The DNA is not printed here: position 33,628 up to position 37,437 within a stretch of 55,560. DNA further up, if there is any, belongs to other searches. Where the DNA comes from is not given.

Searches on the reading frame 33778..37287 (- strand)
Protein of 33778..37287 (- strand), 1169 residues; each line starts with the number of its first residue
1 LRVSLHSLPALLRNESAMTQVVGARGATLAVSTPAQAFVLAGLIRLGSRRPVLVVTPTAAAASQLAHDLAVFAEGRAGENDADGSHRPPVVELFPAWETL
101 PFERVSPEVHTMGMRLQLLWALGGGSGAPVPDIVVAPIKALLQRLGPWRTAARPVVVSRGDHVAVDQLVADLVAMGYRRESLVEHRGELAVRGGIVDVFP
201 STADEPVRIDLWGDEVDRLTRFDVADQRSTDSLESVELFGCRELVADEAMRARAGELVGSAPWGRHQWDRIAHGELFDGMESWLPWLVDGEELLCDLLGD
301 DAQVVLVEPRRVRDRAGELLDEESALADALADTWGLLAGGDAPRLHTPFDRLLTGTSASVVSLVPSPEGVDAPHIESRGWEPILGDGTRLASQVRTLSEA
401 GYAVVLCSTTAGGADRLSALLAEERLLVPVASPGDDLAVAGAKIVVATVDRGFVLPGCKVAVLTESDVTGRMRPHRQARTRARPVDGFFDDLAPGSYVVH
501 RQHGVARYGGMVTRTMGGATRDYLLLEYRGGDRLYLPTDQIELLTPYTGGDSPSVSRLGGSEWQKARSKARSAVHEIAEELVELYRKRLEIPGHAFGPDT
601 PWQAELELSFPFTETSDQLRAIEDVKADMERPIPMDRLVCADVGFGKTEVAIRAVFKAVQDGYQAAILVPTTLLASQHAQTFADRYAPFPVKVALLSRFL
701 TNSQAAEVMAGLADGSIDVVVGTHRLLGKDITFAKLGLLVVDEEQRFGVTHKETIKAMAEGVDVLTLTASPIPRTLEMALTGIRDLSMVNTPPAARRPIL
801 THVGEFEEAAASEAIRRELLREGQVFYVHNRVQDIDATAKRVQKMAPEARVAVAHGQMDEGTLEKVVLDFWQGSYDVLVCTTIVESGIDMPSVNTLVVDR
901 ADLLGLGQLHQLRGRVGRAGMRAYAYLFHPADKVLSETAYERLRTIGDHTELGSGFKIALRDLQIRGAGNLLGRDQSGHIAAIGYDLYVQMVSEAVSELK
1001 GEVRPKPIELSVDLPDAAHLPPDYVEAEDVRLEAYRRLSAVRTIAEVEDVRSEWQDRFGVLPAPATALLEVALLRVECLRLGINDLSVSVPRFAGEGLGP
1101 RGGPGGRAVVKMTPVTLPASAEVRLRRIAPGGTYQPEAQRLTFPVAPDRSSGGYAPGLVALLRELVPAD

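Call 17: search_protein_families(library=pfam, proteins=[window:33778-37287:-], max_evalue=0.00001)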
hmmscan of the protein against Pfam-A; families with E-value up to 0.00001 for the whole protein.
window:33778-37287:- (1169 aa): 5 families
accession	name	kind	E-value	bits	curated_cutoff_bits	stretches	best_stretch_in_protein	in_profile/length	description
PF17757.6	UvrB_inter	-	5.7e-24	84.5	22.9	1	157-240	3-87/91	UvrB interaction domain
PF00270.35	DEAD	-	3.1e-23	82.7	26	1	616-777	2-165/167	DEAD/DEAH box helicase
PF02559.22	CarD_TRCF_RID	-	2.5e-19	69.5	23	1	492-547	1-56/57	CarD-like/TRCF RID domain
PF03461.20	TRCF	-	8.9e-19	68.1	25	1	1017-1087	4-74/95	TRCF domain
PF00271.37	Helicase_C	-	3e-18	66.5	23.5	1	815-920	6-110/110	Helicase conserved C-terminal domain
